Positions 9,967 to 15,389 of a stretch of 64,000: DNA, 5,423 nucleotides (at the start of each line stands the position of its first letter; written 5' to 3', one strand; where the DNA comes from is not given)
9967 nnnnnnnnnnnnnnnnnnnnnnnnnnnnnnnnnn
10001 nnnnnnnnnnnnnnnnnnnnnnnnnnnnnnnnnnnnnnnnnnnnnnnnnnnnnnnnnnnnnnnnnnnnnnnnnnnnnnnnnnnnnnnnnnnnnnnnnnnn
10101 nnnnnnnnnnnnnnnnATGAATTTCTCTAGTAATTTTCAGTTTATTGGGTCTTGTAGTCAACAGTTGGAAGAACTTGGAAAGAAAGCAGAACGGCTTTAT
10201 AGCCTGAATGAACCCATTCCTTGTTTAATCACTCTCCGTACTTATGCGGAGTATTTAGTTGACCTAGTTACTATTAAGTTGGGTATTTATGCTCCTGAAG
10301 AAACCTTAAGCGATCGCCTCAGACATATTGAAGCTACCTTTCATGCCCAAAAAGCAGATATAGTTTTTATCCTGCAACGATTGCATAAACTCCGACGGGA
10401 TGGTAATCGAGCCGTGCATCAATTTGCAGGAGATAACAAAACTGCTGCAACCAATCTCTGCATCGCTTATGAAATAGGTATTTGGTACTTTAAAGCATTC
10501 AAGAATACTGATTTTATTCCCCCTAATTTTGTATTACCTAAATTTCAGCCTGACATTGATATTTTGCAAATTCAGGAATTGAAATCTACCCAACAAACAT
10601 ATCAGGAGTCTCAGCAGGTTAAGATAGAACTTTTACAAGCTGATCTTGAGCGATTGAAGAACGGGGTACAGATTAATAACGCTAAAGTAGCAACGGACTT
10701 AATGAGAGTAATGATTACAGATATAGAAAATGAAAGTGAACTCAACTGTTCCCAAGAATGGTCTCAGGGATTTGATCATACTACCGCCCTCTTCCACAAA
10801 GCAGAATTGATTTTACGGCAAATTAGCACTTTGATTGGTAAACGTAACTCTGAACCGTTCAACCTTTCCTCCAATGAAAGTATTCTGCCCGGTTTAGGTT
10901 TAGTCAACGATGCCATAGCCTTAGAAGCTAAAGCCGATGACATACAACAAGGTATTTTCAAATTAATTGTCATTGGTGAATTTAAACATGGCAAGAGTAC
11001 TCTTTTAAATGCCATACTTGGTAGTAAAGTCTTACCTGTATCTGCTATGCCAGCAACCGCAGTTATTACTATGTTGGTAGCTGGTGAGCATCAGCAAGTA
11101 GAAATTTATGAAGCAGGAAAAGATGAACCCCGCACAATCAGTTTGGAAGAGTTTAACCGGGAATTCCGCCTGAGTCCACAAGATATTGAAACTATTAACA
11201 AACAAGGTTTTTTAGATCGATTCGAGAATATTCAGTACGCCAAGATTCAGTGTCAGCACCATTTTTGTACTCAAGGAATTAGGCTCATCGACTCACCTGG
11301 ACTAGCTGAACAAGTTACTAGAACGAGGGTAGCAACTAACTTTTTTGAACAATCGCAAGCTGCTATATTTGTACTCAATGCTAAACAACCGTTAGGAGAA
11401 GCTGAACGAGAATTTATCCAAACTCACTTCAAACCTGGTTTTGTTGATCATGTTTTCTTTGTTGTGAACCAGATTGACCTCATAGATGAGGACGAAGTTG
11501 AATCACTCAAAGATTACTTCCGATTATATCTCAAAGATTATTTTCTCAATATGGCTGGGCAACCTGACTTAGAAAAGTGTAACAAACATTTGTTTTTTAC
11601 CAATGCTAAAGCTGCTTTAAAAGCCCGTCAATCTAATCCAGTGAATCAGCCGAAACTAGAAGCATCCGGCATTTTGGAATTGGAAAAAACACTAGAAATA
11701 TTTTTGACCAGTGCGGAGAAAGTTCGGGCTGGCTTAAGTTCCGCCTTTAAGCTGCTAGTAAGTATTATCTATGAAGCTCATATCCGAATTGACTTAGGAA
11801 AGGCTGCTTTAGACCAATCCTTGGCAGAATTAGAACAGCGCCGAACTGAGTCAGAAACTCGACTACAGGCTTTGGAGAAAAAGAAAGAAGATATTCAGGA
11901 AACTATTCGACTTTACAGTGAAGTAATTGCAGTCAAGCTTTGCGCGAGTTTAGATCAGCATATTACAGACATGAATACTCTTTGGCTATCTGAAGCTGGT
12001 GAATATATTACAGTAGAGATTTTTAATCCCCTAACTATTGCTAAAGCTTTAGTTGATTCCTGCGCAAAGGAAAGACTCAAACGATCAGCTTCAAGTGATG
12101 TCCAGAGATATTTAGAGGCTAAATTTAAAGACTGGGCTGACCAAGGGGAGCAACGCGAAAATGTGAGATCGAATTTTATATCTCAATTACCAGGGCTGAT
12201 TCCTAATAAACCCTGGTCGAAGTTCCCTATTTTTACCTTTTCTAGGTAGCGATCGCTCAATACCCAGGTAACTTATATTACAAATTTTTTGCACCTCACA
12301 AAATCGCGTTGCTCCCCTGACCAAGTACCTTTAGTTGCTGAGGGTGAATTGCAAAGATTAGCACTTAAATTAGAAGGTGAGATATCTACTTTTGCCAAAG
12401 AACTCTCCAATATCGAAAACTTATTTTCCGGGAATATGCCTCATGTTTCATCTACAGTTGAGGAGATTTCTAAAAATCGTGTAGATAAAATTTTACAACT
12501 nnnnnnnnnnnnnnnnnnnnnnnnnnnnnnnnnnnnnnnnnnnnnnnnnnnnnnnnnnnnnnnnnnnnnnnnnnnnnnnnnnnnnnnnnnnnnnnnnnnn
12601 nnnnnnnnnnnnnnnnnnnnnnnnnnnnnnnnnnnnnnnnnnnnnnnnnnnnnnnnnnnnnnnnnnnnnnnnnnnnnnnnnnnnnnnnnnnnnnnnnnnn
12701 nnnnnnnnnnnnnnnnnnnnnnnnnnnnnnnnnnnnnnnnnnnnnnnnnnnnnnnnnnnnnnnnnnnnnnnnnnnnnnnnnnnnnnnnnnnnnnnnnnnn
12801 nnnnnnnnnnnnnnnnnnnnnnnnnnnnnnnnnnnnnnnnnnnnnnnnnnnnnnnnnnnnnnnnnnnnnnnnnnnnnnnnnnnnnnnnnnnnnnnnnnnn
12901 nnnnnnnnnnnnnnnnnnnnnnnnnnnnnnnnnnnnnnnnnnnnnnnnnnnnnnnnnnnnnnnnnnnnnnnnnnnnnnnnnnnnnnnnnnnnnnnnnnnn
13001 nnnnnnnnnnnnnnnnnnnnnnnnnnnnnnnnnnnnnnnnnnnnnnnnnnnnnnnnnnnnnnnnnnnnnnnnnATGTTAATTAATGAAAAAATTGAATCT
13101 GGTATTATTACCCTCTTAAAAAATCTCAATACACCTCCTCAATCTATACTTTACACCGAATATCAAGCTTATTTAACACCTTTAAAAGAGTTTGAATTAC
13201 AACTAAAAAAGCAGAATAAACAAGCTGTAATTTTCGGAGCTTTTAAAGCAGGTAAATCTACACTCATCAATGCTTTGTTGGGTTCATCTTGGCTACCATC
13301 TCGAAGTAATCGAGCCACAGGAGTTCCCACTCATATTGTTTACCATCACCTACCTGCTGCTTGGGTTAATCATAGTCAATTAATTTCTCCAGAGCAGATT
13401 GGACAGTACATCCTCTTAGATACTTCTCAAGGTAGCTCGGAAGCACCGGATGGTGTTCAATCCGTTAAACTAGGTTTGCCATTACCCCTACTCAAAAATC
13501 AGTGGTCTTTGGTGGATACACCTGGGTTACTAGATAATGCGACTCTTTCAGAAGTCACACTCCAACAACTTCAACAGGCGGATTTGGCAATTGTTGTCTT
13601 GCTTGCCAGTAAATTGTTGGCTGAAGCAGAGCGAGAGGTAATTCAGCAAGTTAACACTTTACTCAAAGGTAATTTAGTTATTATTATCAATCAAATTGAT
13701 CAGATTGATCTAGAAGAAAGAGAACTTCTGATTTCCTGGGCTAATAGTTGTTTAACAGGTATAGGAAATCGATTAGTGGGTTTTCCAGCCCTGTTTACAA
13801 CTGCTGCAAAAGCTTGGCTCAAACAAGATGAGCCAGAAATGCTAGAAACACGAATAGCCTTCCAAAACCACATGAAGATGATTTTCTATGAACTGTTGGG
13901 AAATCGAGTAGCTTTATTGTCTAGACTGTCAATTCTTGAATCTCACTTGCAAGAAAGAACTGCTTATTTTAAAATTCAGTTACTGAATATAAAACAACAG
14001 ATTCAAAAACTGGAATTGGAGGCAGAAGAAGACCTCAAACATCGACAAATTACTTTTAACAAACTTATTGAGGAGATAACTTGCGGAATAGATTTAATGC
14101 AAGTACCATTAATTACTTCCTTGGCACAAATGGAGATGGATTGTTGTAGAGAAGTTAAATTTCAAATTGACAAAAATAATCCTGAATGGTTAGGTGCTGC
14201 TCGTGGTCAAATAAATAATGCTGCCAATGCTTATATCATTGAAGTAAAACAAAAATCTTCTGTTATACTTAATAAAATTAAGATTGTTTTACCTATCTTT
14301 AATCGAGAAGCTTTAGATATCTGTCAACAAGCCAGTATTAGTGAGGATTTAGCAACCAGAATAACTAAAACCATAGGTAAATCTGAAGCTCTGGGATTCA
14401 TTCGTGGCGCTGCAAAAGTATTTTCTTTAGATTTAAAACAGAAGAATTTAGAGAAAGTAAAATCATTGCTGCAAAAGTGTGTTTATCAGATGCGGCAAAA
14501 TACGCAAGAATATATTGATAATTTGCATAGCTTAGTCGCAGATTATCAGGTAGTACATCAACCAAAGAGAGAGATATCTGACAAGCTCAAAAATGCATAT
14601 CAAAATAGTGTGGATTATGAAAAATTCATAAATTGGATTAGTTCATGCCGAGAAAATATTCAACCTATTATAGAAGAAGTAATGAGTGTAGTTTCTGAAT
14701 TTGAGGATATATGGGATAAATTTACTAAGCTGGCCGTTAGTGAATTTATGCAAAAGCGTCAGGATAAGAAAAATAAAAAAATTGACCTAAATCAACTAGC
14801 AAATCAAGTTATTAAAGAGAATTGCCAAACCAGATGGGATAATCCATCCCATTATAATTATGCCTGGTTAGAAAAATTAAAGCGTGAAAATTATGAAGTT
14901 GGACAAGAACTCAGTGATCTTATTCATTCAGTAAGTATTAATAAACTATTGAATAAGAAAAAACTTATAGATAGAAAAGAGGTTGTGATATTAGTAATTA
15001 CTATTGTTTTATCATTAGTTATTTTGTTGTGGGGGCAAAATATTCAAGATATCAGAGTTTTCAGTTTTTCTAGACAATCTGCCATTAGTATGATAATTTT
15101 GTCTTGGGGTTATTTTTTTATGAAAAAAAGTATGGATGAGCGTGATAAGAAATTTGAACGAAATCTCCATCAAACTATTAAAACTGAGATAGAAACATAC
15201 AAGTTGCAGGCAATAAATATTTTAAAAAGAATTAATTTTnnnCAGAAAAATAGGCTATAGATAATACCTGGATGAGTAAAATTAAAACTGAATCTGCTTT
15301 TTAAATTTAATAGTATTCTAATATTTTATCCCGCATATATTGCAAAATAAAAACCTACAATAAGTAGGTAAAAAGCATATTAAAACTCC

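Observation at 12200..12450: Single in-frame TAG separates DLP2 GTPase/trunk from its hydrophobic paddle-like segment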

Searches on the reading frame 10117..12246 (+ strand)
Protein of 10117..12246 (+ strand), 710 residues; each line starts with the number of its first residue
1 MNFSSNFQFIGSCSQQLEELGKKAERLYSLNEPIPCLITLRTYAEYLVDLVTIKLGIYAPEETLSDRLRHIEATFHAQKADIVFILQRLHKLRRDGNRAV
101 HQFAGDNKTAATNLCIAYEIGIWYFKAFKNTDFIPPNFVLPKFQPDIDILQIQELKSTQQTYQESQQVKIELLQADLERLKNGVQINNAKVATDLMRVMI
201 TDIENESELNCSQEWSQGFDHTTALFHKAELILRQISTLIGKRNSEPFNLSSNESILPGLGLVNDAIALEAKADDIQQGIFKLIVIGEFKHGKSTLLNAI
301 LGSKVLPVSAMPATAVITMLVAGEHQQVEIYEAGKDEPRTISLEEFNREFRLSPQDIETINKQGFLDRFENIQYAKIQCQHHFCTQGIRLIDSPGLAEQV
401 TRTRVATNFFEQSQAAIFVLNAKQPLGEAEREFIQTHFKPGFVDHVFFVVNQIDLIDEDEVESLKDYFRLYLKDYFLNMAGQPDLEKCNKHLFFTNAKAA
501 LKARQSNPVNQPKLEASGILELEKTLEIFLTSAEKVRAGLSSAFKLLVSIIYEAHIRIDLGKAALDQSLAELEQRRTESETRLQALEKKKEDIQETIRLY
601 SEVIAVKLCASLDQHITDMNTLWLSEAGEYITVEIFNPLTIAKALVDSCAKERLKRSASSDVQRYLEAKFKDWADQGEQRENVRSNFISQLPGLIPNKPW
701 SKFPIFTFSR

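Call 6: search_protein_families(library=pfam, proteins=[window:10117-12246:+], max_evalue=0.01)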
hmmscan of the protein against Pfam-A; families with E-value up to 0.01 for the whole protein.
window:10117-12246:+ (710 aa): 5 families
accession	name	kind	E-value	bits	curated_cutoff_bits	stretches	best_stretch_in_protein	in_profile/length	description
PF00350.29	Dynamin_N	-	1.3e-24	87.6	27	1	284-452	2-167/168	Dynamin family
PF01926.29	MMR_HSR1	-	9.5e-08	32.6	21.9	1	283-437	2-100/113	50S ribosome-binding GTPase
PF00009.33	GTP_EFTU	-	1.2e-06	28.7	26.5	1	281-480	4-159/188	Elongation factor Tu GTP binding domain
PF21808.2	Dynamin-like_hel_bact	-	3.4e-06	26.9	28.3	1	511-680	10-172/373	Bacterial dynamin-like protein, helical domain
PF04548.22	AIG1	-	0.0034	17.2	27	0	282-309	2-29/212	AIG1 family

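Call 7: search_protein_families(library=ncbifam, proteins=[window:10117-12246:+], max_evalue=0.01)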
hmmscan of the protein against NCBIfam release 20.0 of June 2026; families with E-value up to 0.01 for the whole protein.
window:10117-12246:+ (710 aa): 13 families
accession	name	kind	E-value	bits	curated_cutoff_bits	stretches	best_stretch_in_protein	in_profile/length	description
NF008521.0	PRK11448.1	equivalog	1.1e-26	93.2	729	1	4-193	3-195/1123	type I restriction-modification system endonuclease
NF052648.1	DynmDynABac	equivalog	2.3e-12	45.6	1600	2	267-323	597-653/1187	dynamin GTPase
TIGR00231.1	small_GTP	domain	3.2e-09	36.8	42.5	1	280-466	3-134/164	GTP-binding protein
TIGR03594.1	GTPase_EngA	equivalog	2.7e-08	33.3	306.7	1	273-315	168-210/432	ribosome biogenesis GTPase Der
NF000908.1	PRK00089.1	equivalog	4.6e-08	32.7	237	1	285-315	8-38/291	GTPase Era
NF007368.0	PRK09866.1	equivalog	5e-06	25.1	1146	1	275-327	64-116/742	clamp-binding protein CrfC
TIGR00436.1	era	equivalog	7.9e-06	25.4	116.25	1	284-353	4-76/270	GTPase Era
TIGR03918.1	GTP_HydF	equivalog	0.00019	20.4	325.55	0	389-487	59-158/392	[FeFe] hydrogenase H-cluster maturation GTPase HydF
TIGR03596.1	GTPase_YlqF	equivalog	0.00021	20.8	208.2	0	273-314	111-152/276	ribosome biogenesis GTPase YlqF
NF007071.0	PRK09518.1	equivalog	0.00067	18.3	953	0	261-312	252-303/706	bifunctional cytidylate kinase/GTPase Der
NF003661.0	PRK05291.1-3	equivalog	0.0022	17.4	380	0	264-314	201-250/448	tRNA uridine-5-carboxymethylaminomethyl(34) synthesis GTPase MnmE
TIGR00450.1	mnmE_trmE_thdF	equivalog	0.0032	16.6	252.6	0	271-314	201-243/446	tRNA uridine-5-carboxymethylaminomethyl(34) synthesis GTPase MnmE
NF052504.1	sll1863_fam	domain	0.0088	16.2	35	0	562-605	35-78/93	sll1863 family stress response protein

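Call 50: search_protein_families(library=padloc, proteins=[window:10117-12246:+], max_evalue=0.001)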
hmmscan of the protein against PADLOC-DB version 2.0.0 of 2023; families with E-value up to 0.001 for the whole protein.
window:10117-12246:+ (710 aa): 3 families
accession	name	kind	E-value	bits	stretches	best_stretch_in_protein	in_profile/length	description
PDLC04472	PDC-M16A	-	3.6e-19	66.6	1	2-184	2-179/930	-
PDLC03042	REase_I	-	1.2e-12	44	1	4-178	4-176/1170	Type I restriction enzyme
PDLC03839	LeoA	-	2e-10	38.4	1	386-620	103-347/559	-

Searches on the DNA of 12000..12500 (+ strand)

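Call 33: search_dna_similar(query=window:12137-12325:+, collection=plasmids, mode=distant, max_evalue=0.001, max_rows=25)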
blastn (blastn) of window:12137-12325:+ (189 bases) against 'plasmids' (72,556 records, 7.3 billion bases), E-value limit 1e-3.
Records with a match: 5; places in all: 9; records where one place covers at least 80% of the query: 2.
Best place of each record, by identity: 90-95% 1; 80-90% 3; 60-80% 1.
By first word of the organism name: Nostoc 5.
By predicted mobility (MOB-suite, as given by PLSDB): non-mobilizable 3; mobilizable 1; conjugative 1.
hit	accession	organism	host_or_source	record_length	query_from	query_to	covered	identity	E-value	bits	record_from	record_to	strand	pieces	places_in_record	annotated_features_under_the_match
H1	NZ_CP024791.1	Nostoc flagelliforme CCNUN1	cell culture,desert soil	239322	10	182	92%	90.2%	2e-58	233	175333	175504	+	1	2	none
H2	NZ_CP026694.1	Nostoc sp. 'Lobaria pulmonaria (5183) cyanobiont'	Lobaria pulmonaria thallus,lichen ...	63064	10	180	90%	68.0%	3e-10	72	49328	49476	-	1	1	none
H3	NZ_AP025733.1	Nostoc cf. commune SO-36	-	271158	129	180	28%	86.5%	2e-7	64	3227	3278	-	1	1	none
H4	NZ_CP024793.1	Nostoc flagelliforme CCNUN1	cell culture,desert soil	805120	6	54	26%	83.7%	8e-5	54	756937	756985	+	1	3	none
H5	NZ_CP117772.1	Nostoc sp. UHCC 0926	whole organism,lichen surface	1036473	9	54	24%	84.8%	3e-4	53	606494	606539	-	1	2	none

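Call 35: get_annotated_region(hit=H1, flank=1500)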
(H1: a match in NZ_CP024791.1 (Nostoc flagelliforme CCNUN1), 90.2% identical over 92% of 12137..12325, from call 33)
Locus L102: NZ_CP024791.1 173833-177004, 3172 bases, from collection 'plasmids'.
description: Nostoc flagelliforme CCNUN1 plasmid pNFSY06, complete sequence
organism: Nostoc flagelliforme CCNUN1 (NCBI taxid 2038116)
taxonomy: Bacteria; Cyanobacteriota; Cyanophyceae; Nostocales; Nostocaceae; Nostoc; Nostoc flagelliforme; Nostoc flagelliforme CCNUN1
host: -; source: cell culture,desert soil; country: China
typing (MOB-suite, as given by PLSDB): non-mobilizable; replicon rep_cluster_1622,rep_cluster_317
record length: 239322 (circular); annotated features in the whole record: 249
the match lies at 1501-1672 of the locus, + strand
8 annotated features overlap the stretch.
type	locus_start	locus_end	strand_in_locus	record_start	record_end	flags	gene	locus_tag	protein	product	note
CDS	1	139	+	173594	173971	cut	-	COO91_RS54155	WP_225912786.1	sigma-70 factor domain-containing protein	GO:0006352 - DNA-templated transcription initiation [Evidence IEA]; GO:0006355 - regulation of DNA-templated ...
CDS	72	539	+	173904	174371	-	-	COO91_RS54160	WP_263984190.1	sigma-70 family RNA polymerase sigma factor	GO:0006352 - DNA-templated transcription initiation [Evidence IEA]; GO:0006355 - regulation of DNA-templated ...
CDS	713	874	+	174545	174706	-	-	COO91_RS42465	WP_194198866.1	sigma factor-like helix-turn-helix DNA-binding protein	GO:0006352 - DNA-templated transcription initiation [Evidence IEA]; GO:0006355 - regulation of DNA-templated ...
CDS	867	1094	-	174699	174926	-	-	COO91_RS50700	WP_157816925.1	hypothetical protein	-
CDS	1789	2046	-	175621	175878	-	-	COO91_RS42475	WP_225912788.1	EF-hand domain-containing protein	-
CDS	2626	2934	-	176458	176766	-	-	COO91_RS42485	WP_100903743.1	Blp family class II bacteriocin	-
CDS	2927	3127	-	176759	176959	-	-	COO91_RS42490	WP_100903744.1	hypothetical protein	-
CDS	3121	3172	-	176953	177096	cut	-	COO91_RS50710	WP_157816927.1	hypothetical protein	-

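Call 46: search_rna_families(source=window, start=12000, end=12500, threshold=evalue, max_evalue=1)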
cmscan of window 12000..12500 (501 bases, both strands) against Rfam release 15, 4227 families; matches with E-value up to 1: 1.
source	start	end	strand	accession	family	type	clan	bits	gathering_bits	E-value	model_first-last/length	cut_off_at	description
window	12369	12468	+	RF01499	Afu_191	Gene; snRNA; snoRNA; CD-box;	-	19.7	60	0.81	1-93/93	no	A. fumigatus snoRNA Afu_191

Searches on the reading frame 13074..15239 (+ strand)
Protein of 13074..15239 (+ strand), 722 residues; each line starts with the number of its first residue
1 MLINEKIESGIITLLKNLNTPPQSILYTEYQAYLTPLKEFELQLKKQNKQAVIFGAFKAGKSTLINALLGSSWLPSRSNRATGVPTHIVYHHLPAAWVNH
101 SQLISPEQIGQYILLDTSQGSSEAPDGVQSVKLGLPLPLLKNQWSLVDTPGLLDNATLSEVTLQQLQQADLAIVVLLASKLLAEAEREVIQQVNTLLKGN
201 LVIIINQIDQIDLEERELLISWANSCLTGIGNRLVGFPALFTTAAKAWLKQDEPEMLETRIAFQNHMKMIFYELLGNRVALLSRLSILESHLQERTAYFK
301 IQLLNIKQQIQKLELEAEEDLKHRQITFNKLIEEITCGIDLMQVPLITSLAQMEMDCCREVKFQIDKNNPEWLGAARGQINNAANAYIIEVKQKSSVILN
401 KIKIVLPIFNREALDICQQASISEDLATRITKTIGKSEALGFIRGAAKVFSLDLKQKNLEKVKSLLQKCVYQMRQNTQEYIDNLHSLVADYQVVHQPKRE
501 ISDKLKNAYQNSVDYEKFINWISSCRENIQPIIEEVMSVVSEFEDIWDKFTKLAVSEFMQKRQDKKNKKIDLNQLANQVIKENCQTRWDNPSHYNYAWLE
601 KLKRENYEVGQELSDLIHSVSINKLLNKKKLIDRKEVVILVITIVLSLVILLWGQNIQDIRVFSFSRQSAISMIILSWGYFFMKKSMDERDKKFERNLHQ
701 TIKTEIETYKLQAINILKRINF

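Call 6: search_protein_families(library=pfam, proteins=[window:13074-15239:+], max_evalue=0.01)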
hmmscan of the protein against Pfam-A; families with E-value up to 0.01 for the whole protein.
window:13074-15239:+ (722 aa): 4 families
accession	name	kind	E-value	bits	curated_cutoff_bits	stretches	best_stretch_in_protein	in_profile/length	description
PF00350.29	Dynamin_N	-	2.4e-20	73.7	27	1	52-206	2-166/168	Dynamin family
PF01926.29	MMR_HSR1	-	1.5e-09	38.4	21.9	1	51-206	2-112/113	50S ribosome-binding GTPase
PF00009.33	GTP_EFTU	-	4.5e-08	33.3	26.5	1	50-248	5-173/188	Elongation factor Tu GTP binding domain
PF06785.16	UPF0242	-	0.0018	18.8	33.5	1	288-335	112-159/194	Uncharacterised protein family (UPF0242) N-terminus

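Call 7: search_protein_families(library=ncbifam, proteins=[window:13074-15239:+], max_evalue=0.01)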
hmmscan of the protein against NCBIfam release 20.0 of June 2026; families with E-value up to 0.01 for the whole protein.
window:13074-15239:+ (722 aa): 8 families
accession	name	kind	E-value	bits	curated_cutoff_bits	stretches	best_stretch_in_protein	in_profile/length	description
NF000908.1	PRK00089.1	equivalog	1.2e-07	31.4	237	1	142-215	51-127/291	GTPase Era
TIGR00231.1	small_GTP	domain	1.2e-06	28.3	42.5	0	144-214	55-130/164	GTP-binding protein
TIGR03918.1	GTP_HydF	equivalog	5.5e-06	25.5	325.55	1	146-215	60-132/392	[FeFe] hydrogenase H-cluster maturation GTPase HydF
TIGR03594.1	GTPase_EngA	equivalog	1.5e-05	24.2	306.7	0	142-214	48-124/432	ribosome biogenesis GTPase Der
NF007368.0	PRK09866.1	equivalog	4.4e-05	22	1146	1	48-90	69-111/742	clamp-binding protein CrfC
NF009379.0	PRK12740.1-3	equivalog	0.00053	18.7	513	0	140-222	71-149/674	elongation factor G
NF002828.0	PRK03003.1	equivalog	0.00069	18.3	631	0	143-219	262-345/477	ribosome biogenesis GTPase Der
NF009381.0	PRK12740.1-5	subfamily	0.001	17.5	583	0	141-213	73-141/692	elongation factor G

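Call 50: search_protein_families(library=padloc, proteins=[window:13074-15239:+], max_evalue=0.001)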
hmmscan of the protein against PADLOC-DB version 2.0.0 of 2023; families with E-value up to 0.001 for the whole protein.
window:13074-15239:+ (722 aa): 2 families
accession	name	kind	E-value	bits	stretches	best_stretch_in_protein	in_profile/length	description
PDLC03839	LeoA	-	9.3e-13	46.1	1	143-215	104-182/559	-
PDLC03841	LeoBC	-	1.7e-05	22.1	0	52-208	81-189/601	-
